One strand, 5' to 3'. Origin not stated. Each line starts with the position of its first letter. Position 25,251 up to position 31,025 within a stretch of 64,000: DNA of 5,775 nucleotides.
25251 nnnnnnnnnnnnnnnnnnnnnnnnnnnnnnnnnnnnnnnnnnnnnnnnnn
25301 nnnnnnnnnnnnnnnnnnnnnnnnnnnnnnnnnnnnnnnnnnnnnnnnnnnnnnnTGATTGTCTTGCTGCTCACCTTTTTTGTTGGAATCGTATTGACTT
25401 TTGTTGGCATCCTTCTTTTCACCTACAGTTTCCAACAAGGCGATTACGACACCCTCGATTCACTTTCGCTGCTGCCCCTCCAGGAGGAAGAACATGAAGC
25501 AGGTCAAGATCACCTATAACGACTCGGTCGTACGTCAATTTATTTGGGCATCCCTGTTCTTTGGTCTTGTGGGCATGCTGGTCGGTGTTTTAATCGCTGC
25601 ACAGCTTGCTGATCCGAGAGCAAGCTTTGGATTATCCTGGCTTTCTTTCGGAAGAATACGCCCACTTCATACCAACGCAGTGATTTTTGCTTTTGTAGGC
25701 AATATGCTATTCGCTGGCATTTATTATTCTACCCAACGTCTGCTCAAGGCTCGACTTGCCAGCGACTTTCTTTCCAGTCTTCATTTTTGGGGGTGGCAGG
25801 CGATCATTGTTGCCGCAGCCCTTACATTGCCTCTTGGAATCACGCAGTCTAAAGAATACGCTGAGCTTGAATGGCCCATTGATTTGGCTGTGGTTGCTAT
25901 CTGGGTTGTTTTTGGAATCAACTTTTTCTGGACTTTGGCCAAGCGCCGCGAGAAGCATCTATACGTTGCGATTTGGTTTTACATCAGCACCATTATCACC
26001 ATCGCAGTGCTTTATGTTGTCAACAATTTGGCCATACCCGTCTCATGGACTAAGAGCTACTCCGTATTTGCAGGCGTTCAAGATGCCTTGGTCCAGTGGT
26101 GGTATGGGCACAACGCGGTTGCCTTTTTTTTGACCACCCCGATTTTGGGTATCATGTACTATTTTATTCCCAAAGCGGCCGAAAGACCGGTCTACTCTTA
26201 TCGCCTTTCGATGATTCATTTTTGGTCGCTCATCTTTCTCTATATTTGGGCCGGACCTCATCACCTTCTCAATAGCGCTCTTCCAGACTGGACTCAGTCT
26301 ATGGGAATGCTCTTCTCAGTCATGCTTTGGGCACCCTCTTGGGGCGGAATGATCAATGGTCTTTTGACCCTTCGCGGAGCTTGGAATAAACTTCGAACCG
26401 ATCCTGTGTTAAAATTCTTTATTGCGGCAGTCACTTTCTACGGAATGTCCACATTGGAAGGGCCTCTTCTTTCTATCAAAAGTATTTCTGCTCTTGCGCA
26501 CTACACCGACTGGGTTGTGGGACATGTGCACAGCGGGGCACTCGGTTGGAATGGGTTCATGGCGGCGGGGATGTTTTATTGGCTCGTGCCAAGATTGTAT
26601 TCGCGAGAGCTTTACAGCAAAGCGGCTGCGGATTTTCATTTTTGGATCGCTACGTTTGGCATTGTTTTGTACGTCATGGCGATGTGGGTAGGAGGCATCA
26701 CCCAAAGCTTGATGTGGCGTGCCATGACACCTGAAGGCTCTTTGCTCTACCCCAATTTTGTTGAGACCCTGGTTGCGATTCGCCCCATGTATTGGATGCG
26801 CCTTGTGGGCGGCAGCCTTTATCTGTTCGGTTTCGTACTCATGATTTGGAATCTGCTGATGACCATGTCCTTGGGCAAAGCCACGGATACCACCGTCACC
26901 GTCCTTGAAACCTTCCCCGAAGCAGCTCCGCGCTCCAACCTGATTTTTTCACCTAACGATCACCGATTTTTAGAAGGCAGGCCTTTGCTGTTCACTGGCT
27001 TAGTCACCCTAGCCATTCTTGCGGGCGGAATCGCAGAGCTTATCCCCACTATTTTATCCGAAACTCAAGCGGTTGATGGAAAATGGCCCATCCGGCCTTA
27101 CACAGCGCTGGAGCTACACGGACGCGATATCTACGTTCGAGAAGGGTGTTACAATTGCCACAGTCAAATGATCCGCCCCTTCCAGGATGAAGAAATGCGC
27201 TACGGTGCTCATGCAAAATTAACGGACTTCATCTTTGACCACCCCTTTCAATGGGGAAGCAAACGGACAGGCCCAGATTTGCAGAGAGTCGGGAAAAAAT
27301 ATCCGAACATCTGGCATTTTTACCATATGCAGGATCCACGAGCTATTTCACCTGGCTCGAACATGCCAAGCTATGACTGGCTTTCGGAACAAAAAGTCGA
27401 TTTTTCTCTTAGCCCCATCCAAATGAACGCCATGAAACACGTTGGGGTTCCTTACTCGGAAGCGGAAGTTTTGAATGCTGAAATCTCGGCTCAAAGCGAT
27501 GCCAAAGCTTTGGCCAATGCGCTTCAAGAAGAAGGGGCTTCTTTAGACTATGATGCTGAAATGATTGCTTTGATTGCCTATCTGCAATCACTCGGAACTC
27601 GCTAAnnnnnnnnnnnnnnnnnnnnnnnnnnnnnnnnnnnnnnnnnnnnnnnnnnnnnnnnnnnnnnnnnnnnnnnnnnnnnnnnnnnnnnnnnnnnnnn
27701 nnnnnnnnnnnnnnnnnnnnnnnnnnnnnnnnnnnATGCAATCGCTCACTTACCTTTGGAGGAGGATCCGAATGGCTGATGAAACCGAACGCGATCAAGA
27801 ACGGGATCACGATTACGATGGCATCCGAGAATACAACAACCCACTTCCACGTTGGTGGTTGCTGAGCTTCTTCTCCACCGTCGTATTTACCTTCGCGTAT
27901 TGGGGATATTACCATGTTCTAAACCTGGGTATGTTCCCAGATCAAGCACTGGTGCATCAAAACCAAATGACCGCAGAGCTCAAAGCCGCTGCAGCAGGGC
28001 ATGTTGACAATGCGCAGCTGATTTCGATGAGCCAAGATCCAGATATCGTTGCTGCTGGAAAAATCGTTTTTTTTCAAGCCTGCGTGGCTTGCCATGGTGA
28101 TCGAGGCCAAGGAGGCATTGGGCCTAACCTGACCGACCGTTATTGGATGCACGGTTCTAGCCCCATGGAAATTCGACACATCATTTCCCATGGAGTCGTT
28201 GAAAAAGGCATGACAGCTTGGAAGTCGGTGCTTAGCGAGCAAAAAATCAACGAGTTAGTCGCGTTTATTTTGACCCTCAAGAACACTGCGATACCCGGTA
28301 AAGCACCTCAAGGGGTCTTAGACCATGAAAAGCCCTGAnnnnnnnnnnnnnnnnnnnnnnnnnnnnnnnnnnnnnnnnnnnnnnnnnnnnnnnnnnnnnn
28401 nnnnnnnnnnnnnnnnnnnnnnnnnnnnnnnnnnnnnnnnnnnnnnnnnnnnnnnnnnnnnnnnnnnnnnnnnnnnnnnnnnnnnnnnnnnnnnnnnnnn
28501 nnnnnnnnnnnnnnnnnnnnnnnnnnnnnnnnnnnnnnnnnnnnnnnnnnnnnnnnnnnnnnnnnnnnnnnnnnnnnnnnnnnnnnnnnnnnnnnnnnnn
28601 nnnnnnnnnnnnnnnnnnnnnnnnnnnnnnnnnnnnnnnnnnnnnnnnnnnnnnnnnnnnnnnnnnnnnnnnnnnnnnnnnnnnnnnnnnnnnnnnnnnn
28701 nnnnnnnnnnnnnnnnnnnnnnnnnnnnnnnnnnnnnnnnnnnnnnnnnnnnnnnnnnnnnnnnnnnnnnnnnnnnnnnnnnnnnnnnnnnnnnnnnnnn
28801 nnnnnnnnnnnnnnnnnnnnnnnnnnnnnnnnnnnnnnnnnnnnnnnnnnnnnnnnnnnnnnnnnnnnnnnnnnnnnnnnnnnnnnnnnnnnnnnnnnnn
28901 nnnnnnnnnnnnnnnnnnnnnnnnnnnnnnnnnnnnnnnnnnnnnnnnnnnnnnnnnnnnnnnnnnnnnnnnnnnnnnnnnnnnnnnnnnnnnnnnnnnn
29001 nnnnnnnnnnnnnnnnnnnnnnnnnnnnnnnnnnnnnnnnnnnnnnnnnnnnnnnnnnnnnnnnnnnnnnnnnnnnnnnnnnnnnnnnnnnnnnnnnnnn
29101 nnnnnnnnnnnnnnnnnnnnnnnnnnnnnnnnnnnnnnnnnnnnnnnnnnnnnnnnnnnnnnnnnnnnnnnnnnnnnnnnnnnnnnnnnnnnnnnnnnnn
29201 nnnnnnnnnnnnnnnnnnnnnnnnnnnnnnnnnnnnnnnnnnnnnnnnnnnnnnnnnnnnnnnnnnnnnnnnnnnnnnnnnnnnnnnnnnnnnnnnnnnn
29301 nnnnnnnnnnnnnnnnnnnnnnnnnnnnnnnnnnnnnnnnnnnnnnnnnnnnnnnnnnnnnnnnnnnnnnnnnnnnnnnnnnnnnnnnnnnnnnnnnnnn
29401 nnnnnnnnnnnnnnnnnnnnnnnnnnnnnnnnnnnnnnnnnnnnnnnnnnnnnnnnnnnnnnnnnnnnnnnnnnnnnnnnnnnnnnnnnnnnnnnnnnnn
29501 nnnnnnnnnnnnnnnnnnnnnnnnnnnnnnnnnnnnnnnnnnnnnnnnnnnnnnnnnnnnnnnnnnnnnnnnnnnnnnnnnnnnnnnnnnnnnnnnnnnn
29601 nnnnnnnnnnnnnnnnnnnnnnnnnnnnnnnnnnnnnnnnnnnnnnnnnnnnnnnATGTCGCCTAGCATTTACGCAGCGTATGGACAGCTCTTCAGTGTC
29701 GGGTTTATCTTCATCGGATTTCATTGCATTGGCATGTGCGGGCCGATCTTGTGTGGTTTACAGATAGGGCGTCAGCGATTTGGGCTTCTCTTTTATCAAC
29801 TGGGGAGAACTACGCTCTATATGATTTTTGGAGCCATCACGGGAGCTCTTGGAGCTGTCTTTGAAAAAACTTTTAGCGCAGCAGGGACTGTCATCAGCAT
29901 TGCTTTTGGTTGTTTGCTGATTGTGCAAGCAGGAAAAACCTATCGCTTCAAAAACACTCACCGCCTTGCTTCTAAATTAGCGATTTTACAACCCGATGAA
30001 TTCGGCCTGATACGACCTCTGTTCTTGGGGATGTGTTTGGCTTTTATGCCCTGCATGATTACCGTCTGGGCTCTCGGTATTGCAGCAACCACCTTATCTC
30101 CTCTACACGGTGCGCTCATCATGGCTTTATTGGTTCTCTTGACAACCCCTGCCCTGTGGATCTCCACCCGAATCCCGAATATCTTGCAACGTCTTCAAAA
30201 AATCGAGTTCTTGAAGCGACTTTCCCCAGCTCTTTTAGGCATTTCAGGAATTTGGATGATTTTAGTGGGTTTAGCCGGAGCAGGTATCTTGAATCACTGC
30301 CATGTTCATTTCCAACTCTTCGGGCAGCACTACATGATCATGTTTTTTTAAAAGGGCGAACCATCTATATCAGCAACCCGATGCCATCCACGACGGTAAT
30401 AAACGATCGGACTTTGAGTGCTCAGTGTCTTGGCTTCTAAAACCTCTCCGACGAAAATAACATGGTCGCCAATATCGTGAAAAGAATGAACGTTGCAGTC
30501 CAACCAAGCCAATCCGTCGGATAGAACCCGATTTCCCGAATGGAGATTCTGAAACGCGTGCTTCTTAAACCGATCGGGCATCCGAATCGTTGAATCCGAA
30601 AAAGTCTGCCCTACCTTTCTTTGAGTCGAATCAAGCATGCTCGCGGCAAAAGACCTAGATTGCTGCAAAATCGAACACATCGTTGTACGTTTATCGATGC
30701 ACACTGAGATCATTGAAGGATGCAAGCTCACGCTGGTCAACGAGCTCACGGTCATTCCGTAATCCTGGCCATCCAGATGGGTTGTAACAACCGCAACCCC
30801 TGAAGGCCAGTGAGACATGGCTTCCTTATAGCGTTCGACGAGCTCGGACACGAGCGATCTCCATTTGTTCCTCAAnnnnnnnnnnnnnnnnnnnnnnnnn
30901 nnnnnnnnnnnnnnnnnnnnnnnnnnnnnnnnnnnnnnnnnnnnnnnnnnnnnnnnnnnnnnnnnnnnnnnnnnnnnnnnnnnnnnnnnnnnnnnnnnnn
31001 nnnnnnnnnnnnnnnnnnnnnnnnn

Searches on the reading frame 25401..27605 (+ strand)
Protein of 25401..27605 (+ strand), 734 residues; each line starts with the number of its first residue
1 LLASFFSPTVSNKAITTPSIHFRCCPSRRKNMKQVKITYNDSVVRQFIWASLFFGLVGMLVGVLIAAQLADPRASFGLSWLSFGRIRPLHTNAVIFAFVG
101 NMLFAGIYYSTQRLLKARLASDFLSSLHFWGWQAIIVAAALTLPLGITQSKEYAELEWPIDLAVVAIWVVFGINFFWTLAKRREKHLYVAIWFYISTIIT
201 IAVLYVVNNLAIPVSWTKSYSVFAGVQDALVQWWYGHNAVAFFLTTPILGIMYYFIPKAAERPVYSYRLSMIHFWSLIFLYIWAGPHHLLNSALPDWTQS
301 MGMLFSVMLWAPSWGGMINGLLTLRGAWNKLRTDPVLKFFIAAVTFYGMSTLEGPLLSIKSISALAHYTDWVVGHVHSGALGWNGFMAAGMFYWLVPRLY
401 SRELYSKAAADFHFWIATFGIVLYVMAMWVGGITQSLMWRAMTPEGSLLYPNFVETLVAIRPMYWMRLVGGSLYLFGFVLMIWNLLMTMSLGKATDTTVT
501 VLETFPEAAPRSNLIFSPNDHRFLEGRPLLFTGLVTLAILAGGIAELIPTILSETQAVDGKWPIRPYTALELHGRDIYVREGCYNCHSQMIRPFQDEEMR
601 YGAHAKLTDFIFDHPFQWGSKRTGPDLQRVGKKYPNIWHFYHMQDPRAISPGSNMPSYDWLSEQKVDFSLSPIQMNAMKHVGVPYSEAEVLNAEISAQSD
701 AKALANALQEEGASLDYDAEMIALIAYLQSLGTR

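Call 40: search_protein_families(library=pfam, proteins=[window:25401-27605:+], max_evalue=0.001)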
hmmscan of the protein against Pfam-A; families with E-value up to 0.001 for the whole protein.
window:25401-27605:+ (734 aa): 2 families
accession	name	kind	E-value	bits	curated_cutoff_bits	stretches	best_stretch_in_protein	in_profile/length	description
PF00115.25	COX1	-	4.3e-120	402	34.8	1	43-472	2-435/436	Cytochrome C and Quinol oxidase polypeptide I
PF02433.20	FixO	-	1.7e-81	273.4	29.6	1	521-733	1-217/219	Cytochrome C oxidase, mono-heme subunit/FixO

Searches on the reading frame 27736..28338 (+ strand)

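Call 40: search_protein_families(library=pfam, proteins=[window:27736-28338:+], max_evalue=0.001)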
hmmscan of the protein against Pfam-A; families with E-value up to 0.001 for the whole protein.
window:27736-28338:+ (200 aa): 3 families
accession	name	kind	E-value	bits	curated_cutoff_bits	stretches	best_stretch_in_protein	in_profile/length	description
PF14715.11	FixP_N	-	6.5e-19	67.8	24.9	1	21-64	3-46/48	N-terminal domain of cytochrome oxidase-cbb3, FixP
PF13442.11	Cytochrome_CBB3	-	7.1e-14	52.3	27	1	105-178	3-68/68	Cytochrome C oxidase, cbb3-type, subunit III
PF00034.26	Cytochrom_C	-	7.9e-08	33.9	21.3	1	105-182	1-90/90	Cytochrome c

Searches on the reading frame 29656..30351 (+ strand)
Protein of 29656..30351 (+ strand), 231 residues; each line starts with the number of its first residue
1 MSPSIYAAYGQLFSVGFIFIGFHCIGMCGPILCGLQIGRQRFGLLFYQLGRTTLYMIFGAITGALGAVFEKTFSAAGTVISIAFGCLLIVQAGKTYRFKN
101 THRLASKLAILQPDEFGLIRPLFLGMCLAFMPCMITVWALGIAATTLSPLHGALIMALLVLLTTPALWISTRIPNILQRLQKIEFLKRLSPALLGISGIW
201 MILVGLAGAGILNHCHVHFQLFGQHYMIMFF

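Call 40: search_protein_families(library=pfam, proteins=[window:29656-30351:+], max_evalue=0.001)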
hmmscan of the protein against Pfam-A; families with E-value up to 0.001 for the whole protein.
window:29656-30351:+ (231 aa): 1 family
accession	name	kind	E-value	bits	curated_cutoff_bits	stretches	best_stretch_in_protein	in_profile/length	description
PF13386.12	DsbD_2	-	4.3e-26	92.5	24.9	1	13-200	3-199/199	Cytochrome C biogenesis protein transmembrane region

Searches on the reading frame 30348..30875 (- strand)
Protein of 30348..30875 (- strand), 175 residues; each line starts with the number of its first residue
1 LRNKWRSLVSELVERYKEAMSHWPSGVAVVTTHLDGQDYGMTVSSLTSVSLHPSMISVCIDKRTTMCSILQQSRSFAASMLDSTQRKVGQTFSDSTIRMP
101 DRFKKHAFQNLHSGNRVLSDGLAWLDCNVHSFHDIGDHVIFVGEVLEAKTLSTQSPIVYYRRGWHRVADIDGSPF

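Call 40: search_protein_families(library=pfam, proteins=[window:30348-30875:-], max_evalue=0.001)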
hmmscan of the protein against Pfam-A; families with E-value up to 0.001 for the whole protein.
window:30348-30875:- (175 aa): 1 family
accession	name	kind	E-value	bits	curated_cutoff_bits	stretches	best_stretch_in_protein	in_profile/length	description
PF01613.24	Flavin_Reduct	-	2.3e-37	128.9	27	1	20-166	1-151/153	Flavin reductase like domain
